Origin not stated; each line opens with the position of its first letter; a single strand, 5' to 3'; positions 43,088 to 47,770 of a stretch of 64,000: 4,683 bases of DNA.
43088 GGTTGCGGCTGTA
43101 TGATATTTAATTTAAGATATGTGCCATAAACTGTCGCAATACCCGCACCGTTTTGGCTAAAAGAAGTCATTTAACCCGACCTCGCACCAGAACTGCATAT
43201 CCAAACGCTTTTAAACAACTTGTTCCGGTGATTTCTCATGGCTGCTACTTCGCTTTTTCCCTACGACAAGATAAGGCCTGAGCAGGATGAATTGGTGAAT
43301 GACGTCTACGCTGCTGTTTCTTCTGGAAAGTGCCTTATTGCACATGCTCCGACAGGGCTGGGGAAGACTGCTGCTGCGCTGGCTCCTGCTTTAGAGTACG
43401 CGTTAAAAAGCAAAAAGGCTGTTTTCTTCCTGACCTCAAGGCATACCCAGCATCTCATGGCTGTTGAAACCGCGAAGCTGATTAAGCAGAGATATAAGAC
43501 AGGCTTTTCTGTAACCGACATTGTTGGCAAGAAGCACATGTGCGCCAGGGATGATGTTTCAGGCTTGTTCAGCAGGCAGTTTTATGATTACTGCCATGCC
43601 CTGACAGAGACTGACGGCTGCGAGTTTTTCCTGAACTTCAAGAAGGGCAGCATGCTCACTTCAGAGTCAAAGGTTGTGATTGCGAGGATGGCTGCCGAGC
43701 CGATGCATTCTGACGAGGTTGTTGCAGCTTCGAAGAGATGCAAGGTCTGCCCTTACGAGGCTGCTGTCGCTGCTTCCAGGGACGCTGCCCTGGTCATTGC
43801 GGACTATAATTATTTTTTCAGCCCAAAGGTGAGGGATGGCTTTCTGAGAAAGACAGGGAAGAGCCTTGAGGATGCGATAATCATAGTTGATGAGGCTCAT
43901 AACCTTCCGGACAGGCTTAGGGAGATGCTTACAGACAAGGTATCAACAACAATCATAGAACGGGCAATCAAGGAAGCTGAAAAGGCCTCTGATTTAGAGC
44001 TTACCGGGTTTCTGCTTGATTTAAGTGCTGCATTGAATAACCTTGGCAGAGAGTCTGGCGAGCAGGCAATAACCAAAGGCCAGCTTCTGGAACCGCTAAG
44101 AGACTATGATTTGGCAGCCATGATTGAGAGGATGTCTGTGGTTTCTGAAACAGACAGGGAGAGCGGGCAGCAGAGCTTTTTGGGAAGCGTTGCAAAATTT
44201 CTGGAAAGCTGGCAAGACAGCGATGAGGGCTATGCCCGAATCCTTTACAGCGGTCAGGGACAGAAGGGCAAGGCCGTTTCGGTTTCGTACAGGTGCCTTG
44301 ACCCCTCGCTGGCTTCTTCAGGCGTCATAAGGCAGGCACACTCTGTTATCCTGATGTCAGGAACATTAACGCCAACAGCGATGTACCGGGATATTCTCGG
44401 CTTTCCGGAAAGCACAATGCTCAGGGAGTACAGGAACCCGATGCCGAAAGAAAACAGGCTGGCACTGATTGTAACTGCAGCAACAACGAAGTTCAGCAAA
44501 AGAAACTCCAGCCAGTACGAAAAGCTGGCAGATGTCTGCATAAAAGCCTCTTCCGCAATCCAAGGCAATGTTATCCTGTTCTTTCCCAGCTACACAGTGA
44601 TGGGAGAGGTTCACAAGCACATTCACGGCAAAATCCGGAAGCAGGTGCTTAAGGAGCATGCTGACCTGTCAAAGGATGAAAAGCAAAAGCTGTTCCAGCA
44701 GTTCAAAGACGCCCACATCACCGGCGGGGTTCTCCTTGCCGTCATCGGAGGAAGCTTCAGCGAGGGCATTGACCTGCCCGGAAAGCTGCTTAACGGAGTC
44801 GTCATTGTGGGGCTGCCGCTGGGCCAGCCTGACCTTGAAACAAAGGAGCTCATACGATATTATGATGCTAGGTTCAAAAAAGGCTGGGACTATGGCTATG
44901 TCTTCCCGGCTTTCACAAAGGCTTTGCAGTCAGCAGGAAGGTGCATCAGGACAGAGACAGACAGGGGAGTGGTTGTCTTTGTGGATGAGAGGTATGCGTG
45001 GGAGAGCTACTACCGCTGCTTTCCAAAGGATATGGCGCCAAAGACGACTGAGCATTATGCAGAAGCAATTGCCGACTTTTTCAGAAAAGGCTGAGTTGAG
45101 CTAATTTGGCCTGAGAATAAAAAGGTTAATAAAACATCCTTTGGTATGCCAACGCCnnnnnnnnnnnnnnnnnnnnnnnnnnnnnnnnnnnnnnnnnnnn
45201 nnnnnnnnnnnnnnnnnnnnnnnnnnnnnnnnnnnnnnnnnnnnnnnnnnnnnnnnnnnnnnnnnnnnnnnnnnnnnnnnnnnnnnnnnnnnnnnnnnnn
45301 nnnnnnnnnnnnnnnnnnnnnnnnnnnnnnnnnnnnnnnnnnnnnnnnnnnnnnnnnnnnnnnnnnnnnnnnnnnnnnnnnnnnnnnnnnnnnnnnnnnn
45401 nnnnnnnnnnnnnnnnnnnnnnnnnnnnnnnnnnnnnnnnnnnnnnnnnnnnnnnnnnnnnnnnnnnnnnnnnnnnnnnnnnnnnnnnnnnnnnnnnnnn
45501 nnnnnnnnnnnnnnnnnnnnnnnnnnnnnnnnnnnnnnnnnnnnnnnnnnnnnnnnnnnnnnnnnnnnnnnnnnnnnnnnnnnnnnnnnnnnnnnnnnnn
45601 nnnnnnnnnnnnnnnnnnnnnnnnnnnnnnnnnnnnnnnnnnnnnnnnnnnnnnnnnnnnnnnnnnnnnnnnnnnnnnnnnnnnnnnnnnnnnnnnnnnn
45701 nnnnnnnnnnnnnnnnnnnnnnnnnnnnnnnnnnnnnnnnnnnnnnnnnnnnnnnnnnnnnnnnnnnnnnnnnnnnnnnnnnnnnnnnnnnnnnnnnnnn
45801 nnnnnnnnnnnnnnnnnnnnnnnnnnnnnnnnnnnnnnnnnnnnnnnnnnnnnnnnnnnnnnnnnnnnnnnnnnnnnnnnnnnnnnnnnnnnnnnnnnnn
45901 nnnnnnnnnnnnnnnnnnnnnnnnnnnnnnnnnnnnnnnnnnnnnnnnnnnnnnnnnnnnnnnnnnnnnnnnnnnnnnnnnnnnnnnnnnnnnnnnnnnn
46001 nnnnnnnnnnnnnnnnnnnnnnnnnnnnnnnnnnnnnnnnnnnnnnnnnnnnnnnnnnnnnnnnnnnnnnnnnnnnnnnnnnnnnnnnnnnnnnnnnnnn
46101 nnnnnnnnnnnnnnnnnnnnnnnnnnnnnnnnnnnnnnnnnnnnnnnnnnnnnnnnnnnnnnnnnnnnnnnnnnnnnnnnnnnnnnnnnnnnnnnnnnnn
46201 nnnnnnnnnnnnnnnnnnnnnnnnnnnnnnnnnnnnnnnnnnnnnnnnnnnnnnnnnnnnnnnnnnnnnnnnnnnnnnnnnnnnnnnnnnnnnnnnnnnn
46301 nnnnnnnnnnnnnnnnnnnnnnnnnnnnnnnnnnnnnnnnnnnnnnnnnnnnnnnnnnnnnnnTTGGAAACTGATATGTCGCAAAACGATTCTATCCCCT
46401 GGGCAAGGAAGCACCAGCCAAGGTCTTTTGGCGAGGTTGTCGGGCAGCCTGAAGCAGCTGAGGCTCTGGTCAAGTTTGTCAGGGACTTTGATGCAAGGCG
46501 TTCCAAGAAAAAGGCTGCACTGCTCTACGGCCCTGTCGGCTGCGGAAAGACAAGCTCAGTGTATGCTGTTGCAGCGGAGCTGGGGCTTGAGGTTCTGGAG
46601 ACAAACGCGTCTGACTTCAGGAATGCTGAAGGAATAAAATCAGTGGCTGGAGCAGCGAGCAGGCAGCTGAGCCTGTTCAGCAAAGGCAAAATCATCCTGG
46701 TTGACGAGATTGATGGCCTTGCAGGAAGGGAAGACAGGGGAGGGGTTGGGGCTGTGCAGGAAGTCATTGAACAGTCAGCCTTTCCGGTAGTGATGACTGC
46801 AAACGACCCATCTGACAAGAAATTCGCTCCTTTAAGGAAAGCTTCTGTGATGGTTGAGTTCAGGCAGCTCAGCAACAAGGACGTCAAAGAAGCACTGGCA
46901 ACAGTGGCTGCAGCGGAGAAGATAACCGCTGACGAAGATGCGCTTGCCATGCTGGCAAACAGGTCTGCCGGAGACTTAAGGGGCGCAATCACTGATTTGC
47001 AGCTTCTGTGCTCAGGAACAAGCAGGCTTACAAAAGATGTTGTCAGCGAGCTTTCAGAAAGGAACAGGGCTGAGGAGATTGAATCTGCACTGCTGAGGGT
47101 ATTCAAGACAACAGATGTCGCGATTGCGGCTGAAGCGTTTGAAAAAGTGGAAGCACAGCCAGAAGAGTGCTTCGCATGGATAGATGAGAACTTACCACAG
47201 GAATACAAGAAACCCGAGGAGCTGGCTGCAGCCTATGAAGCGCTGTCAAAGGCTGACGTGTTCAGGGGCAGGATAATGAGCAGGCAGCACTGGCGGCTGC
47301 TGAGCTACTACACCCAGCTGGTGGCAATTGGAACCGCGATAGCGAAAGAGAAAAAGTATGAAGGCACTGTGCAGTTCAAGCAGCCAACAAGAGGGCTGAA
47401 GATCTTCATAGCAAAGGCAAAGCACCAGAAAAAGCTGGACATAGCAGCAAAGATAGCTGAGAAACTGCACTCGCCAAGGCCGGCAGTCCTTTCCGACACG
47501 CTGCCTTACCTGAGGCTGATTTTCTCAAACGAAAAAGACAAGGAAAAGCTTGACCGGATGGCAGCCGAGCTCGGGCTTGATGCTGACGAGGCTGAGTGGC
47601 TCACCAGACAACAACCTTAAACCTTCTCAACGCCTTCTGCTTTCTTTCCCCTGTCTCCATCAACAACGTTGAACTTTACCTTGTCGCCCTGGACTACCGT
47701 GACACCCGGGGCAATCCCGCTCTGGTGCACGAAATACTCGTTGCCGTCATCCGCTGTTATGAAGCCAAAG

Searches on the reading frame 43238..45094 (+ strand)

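Call 9: search_protein_families(library=pfam, max_evalue=0.001, proteins=[window:43238-45094:+])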
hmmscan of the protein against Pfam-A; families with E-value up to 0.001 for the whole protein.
window:43238-45094:+ (618 aa): 7 families
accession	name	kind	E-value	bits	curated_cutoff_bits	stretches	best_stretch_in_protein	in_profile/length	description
PF13307.12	Helicase_C_2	-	2.9e-44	151.5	25.3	1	436-601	3-169/170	Helicase C-terminal domain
PF06733.21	DEAD_2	-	1.8e-21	77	21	1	76-237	13-169/172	DEAD_2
PF06777.17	HBB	-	2.6e-17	63.5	30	1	312-419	88-188/190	Helical and beta-bridge domain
PF00270.35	DEAD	-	4.7e-10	39.9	26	1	16-97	4-73/167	DEAD/DEAH box helicase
PF04851.21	ResIII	-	4e-08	33.8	22.5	1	11-85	3-79/164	Type III restriction enzyme, res subunit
PF00271.37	Helicase_C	-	4.1e-06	27.5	23.5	1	428-572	4-109/110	Helicase conserved C-terminal domain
PF02562.22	PhoH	-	0.00013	22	27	0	207-231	115-139/205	PhoH-like protein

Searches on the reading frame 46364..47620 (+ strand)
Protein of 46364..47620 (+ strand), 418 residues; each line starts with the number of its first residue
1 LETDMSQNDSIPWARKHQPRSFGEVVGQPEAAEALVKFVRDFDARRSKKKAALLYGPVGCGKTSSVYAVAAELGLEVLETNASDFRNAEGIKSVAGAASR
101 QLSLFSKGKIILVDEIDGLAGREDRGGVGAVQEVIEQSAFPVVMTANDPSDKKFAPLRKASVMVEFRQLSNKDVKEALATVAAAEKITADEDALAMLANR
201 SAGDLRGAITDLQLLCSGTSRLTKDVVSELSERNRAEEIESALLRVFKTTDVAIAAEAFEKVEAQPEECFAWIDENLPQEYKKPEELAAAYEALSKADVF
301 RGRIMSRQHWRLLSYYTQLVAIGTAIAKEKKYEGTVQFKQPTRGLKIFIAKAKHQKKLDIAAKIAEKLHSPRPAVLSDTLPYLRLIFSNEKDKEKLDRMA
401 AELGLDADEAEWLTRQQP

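Call 9: search_protein_families(library=pfam, max_evalue=0.001, proteins=[window:46364-47620:+])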
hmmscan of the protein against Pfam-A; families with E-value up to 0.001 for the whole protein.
window:46364-47620:+ (418 aa): 7 families
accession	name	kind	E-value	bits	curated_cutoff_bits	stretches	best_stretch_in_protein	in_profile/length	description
PF00004.35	AAA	-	5e-15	56.6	21.2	1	53-149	2-111/131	ATPase family associated with various cellular activities (AAA)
PF05496.18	RuvB_N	-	1.2e-07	32.1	27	1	18-119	2-96/159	Holliday junction DNA helicase RuvB P-loop domain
PF21960.2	RCF1-5-like_lid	-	2.8e-06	27.6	27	1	177-213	2-39/43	RCF1/5-like, AAA+ ATPase lid domain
PF03215.21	Rad17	-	0.00019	21.8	23.8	1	11-88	7-85/186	Rad17 P-loop domain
PF06068.19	TIP49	-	0.00029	20.6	23.8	0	23-77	24-78/347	TIP49 P-loop domain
PF16193.11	AAA_assoc_2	-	0.00047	20.8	34.3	0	185-234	3-58/81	AAA C-terminal domain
PF22608.2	DNAX_ATPase_lid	-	0.00083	19.5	27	0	174-209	2-37/49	DNA polymerase III clamp loader subunit, ATPase lid domain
